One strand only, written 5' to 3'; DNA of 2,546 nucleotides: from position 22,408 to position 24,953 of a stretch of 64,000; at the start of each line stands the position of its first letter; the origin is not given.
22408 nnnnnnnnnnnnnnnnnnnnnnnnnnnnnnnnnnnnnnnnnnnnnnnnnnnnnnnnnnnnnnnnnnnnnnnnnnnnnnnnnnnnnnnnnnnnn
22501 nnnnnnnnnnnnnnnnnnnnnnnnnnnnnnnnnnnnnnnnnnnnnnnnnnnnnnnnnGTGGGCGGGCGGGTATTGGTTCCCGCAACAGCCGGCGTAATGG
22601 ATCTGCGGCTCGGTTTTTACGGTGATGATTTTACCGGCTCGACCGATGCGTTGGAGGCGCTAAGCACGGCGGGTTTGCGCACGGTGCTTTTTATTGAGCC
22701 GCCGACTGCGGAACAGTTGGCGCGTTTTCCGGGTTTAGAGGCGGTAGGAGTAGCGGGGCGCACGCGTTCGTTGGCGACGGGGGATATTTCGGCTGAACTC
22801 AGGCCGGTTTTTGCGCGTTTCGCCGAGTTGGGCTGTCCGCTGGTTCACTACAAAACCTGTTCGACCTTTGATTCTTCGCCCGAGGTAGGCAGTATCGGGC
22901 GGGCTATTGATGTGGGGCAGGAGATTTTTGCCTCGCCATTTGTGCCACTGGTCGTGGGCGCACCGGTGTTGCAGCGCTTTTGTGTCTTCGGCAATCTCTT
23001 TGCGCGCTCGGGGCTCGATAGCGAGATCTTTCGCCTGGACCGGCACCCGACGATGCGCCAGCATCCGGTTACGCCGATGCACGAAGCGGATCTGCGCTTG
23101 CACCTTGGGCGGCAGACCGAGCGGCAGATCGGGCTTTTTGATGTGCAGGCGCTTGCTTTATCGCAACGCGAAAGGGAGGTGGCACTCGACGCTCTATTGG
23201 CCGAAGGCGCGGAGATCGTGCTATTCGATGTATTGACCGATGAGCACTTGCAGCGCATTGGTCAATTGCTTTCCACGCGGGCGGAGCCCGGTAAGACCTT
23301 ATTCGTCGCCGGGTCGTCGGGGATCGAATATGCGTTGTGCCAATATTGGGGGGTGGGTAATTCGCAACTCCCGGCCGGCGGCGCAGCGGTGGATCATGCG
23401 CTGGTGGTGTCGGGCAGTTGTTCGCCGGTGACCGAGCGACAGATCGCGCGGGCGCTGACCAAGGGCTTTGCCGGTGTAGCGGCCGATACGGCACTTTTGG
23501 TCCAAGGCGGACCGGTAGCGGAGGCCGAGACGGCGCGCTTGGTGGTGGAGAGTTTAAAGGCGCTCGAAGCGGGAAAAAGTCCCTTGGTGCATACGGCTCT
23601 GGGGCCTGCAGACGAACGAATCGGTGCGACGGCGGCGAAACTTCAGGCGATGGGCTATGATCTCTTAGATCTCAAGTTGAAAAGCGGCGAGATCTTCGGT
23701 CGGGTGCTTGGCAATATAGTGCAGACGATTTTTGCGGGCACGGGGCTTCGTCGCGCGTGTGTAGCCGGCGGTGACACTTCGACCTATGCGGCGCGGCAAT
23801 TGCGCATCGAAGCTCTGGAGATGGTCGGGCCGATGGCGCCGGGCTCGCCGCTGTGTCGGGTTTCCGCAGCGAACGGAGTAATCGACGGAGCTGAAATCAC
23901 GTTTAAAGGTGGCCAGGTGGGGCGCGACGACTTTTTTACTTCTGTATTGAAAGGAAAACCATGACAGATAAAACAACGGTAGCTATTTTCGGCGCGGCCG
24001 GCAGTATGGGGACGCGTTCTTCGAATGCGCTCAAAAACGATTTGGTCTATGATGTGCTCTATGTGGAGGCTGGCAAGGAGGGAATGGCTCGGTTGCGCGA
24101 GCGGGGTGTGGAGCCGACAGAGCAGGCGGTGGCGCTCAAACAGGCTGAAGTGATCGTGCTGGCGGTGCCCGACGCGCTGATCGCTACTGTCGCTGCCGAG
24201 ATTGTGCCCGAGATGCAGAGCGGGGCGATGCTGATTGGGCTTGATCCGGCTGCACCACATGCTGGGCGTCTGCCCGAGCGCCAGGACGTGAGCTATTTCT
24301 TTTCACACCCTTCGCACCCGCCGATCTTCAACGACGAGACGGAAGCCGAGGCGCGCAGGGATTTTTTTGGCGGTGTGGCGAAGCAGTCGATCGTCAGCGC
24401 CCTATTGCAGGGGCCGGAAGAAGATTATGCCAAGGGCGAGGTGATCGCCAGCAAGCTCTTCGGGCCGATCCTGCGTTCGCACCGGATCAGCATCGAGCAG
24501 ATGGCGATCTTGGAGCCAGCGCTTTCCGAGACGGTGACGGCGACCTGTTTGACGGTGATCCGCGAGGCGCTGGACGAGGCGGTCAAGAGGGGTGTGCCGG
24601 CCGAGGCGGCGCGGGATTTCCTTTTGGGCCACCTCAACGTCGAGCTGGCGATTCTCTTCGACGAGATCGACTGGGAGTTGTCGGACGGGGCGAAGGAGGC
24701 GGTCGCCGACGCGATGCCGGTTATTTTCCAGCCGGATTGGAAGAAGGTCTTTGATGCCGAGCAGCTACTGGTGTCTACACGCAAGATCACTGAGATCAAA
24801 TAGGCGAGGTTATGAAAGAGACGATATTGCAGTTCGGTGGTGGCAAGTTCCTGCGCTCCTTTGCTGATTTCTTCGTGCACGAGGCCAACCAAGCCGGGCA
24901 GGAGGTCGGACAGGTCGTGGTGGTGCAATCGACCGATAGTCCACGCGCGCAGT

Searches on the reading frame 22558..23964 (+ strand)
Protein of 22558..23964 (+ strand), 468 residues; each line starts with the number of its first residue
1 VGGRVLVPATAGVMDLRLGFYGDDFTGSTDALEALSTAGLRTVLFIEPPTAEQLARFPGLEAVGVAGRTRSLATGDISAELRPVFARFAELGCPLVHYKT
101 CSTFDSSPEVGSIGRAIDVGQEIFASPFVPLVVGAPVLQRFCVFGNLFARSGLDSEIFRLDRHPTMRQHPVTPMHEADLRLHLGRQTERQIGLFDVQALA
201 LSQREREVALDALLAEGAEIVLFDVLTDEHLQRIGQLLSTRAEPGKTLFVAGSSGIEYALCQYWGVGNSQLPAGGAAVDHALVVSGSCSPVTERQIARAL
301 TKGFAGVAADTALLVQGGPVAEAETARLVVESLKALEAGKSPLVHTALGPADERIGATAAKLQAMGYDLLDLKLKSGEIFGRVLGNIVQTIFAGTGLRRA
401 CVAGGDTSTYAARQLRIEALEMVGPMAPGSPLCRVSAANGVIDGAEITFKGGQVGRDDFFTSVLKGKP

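Call 4: search_protein_families(library=pfam, proteins=[window:22558-23964:+], max_evalue=0.01)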
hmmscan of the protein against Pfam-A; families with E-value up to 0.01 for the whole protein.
window:22558-23964:+ (468 aa): 2 families
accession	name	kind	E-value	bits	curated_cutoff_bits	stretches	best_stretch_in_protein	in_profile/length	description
PF07005.16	SBD_N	-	6.1e-55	186.9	25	1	18-260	1-230/230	Sugar-binding N-terminal domain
PF17042.10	NBD_C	-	5.7e-31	108.7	28.3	1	282-460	1-168/168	Nucleotide-binding C-terminal domain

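Call 5: search_protein_families(library=ncbifam, proteins=[window:22558-23964:+], max_evalue=0.01)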
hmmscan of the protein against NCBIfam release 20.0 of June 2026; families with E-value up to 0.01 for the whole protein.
window:22558-23964:+ (468 aa): 3 families
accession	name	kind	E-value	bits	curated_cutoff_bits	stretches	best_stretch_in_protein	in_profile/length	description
NF042436.1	OxoIsoapKin_OiaK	equivalog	1.4e-134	449.2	700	1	16-464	9-450/451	3-oxo-isoapionate kinase OiaK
NF043035.1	OxoTetrKin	equivalog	2.7e-55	188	350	1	18-463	2-416/418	3-oxo-tetronate kinase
NF047819.1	ThrnKinDtnkGamma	equivalog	4.7e-17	62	450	1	23-463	8-412/422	D-threonate kinase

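Call 52: search_dna_similar(query=window:22597-23961:+, collection=plasmids, mode=protein, max_rows=8)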
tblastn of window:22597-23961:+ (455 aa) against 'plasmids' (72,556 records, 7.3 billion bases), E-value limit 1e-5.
Records with a match: 1263; places in all: 1573; records where one place covers at least 80% of the query: 597.
Best place of each record, by identity: <60% 1263.
By first word of the organism name: Klebsiella 616; Rhizobium 173; Sinorhizobium 83; Enterobacter 83; Escherichia 39; Citrobacter 39; Shinella 14; Paracoccus 14; Salmonella 11; Azospirillum 9; and 82 more.
By predicted mobility (MOB-suite, as given by PLSDB): conjugative 649; non-mobilizable 349; mobilizable 265.
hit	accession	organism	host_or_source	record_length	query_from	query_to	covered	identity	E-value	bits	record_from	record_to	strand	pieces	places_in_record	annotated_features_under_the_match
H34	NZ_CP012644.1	Rufibacter tibetensis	soil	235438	2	454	100%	48.9%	4e-133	430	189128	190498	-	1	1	four-carbon acid sugar kinase family protein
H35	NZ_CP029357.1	Azospirillum thermophilum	cell culture,hot spring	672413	3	453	99%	48.7%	4e-119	390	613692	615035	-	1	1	four-carbon acid sugar kinase family protein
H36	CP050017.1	Haloarcula sp. JP-L23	-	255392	2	453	99%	48.1%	2e-111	368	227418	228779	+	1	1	four-carbon acid sugar kinase family protein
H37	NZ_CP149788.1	Haloterrigena sp. KLK7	cell culture,salt lake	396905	3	447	98%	47.1%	2e-104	347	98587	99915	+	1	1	four-carbon acid sugar kinase family protein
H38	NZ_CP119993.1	Halomarina sp. PSR21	cell culture,saline soil from Tarim ...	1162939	2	453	97%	47.6%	2e-93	369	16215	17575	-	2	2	record has no annotation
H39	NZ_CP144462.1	Halalkalicoccus sp. FCH27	cell culture,Salt lake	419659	2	453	99%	46.1%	4e-115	379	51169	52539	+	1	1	four-carbon acid sugar kinase family protein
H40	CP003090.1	Burkholderia sp. YI23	-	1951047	3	453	99%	45.9%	5e-102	340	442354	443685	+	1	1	type III effector Hrp-dependent protein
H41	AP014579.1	Burkholderia sp. RPE67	Riptortus pedestris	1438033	3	455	100%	45.6%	8e-103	343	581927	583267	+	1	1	type III effector Hrp-dependent protein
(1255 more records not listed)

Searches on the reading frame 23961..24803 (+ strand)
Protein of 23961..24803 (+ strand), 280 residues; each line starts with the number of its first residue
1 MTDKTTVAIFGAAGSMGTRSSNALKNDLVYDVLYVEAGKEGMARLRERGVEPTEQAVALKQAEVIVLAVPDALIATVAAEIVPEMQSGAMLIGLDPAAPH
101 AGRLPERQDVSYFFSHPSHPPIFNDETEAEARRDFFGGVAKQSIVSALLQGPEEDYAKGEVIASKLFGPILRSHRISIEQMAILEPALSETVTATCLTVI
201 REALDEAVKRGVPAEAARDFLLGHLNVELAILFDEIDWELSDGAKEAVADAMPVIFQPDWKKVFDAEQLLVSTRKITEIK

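Call 4: search_protein_families(library=pfam, proteins=[window:23961-24803:+], max_evalue=0.01)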
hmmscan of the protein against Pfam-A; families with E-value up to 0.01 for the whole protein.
window:23961-24803:+ (280 aa): 5 families
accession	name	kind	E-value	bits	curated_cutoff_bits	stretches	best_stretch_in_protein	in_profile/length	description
PF16896.10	PGDH_C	-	2e-58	197.2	25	1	124-277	1-155/155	Phosphogluconate dehydrogenase (decarboxylating) C-term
PF07991.19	KARI_N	-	5.7e-07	29.7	20.6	1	4-92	4-92/165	Acetohydroxy acid isomeroreductase, NADPH-binding domain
PF03807.23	F420_oxidored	-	0.00018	22.5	21.6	1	7-92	2-89/94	NADP oxidoreductase coenzyme F420-dependent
PF02153.23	PDH_N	-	0.0051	16.8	26.5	0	42-92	24-76/154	Prephenate dehydrogenase, nucleotide-binding domain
PF02826.25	2-Hacid_dh_C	-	0.0062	16.4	25.1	0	4-92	36-124/178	D-isomer specific 2-hydroxyacid dehydrogenase, NAD binding domain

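Call 5: search_protein_families(library=ncbifam, proteins=[window:23961-24803:+], max_evalue=0.01)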
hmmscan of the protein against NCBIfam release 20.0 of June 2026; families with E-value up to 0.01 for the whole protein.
window:23961-24803:+ (280 aa): 8 families
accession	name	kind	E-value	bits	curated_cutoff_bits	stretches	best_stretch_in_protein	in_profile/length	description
NF004017.0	PRK05479.1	equivalog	1.2e-06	27.6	336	1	3-92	16-105/337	ketol-acid reductoisomerase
NF006411.0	PRK08655.1-5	equivalog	2.3e-05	23.4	464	1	4-94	2-91/443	prephenate dehydrogenase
NF006408.0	PRK08655.1-2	equivalog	0.00011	21.1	422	1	3-94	5-97/441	prephenate dehydrogenase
NF006409.0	PRK08655.1-3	equivalog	0.00015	21.4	310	1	7-92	3-88/290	prephenate dehydrogenase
NF005694.0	PRK07502.1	equivalog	0.0002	20.7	409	1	7-91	9-96/310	prephenate/arogenate dehydrogenase family protein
TIGR00465.1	ilvC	equivalog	0.00033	19.7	226.15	1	4-92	3-91/314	ketol-acid reductoisomerase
NF006407.0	PRK08655.1-1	equivalog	0.00042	19.3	834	1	7-132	3-128/439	prephenate dehydrogenase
NF006410.0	PRK08655.1-4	equivalog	0.0015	17.4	498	1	1-95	1-96/446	prephenate dehydrogenase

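Call 49: list_cluster_members(proteins=[L086:2667-3491:+, L086:7931-8962:+, window:23961-24800:+, window:21662-22594:+, window:24812-25906:+])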
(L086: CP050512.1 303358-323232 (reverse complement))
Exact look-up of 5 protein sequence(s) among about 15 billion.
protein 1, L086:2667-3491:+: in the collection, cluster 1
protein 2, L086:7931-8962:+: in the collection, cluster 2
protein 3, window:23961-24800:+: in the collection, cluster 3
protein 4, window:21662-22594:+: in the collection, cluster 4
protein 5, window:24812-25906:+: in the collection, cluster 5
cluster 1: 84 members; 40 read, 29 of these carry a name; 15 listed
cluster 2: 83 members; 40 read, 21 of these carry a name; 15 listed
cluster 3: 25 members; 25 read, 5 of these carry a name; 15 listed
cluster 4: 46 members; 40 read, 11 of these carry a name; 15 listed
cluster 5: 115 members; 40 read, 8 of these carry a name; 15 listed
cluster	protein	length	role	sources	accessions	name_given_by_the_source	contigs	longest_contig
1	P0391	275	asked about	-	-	NAD(P)-binding domain-containing protein (plasmid) [Sinorhizobium meliloti WSM1022] | D-apionate oxidoisomerase | Semialdehyde dehydrogenase n=7 Tax=Rhizobium meliloti TaxID=382 RepID=Q92WK5_RHIME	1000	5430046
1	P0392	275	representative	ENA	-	-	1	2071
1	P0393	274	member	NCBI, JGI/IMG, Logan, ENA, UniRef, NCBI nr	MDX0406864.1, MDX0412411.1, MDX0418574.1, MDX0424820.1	semialdehyde dehydrogenase [Sinorhizobium medicae] | Semialdehyde dehydrogenase n=1 Tax=Sinorhizobium medicae TaxID=110321 ... | phosphogluconate dehydrogenase C-terminal domain-containing protein [Sinorhizobium ...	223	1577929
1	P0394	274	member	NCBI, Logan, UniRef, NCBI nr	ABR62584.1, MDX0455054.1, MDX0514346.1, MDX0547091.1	semialdehyde dehydrogenase [Sinorhizobium medicae] | NADP oxidoreductase coenzyme F420-dependent n=2 Tax=Sinorhizobium medicae TaxID=110321 ... | phosphogluconate dehydrogenase C-terminal domain-containing protein [Sinorhizobium ...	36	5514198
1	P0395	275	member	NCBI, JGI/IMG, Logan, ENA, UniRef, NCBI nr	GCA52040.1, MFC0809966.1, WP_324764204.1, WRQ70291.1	phosphogluconate dehydrogenase C-terminal domain-containing protein (plasmid) ... | D-apionate oxidoisomerase | phosphogluconate dehydrogenase C-terminal domain-containing protein n=1 Tax=Sinorhizobium ...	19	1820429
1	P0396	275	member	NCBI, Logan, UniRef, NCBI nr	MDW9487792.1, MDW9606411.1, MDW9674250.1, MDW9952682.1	semialdehyde dehydrogenase [Sinorhizobium meliloti] | phosphogluconate dehydrogenase C-terminal domain-containing protein n=1 Tax=Rhizobium ... | phosphogluconate dehydrogenase C-terminal domain-containing protein [Sinorhizobium ...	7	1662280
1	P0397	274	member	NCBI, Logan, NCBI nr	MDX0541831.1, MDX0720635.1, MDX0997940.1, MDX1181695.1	semialdehyde dehydrogenase [Sinorhizobium medicae]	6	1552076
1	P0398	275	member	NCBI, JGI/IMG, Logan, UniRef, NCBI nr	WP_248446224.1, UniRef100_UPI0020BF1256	phosphogluconate dehydrogenase C-terminal domain-containing protein [Sinorhizobium ... | hypothetical protein | phosphogluconate dehydrogenase C-terminal domain-containing protein n=1 Tax=Rhizobium ...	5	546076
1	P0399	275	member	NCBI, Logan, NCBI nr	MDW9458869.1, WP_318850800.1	semialdehyde dehydrogenase [Sinorhizobium meliloti]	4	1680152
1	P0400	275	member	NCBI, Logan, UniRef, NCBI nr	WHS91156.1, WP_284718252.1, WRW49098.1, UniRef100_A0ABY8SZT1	phosphogluconate dehydrogenase C-terminal domain-containing protein (plasmid) ... | NAD(P)-binding domain-containing protein n=1 Tax=Sinorhizobium kummerowiae TaxID=158892 ... | phosphogluconate dehydrogenase C-terminal domain-containing protein [Sinorhizobium ...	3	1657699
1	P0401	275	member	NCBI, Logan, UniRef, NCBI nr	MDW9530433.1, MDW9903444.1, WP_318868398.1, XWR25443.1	semialdehyde dehydrogenase [Sinorhizobium meliloti] | phosphogluconate dehydrogenase C-terminal domain-containing protein n=1 Tax=Rhizobium ...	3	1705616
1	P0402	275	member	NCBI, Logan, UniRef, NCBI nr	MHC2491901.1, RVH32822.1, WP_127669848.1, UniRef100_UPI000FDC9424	hypothetical protein ACVII0_005755 [Sinorhizobium meliloti] | phosphogluconate dehydrogenase C-terminal domain-containing protein n=1 Tax=Rhizobium ... | phosphogluconate dehydrogenase C-terminal domain-containing protein [Sinorhizobium ...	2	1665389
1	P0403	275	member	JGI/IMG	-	hypothetical protein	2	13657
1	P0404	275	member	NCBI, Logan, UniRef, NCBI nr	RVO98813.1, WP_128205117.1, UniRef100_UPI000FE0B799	phosphogluconate dehydrogenase C-terminal domain-containing protein [Sinorhizobium ... | phosphogluconate dehydrogenase C-terminal domain-containing protein n=1 Tax=Rhizobium ...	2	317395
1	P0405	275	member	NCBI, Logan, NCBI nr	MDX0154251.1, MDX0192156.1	semialdehyde dehydrogenase [Sinorhizobium meliloti]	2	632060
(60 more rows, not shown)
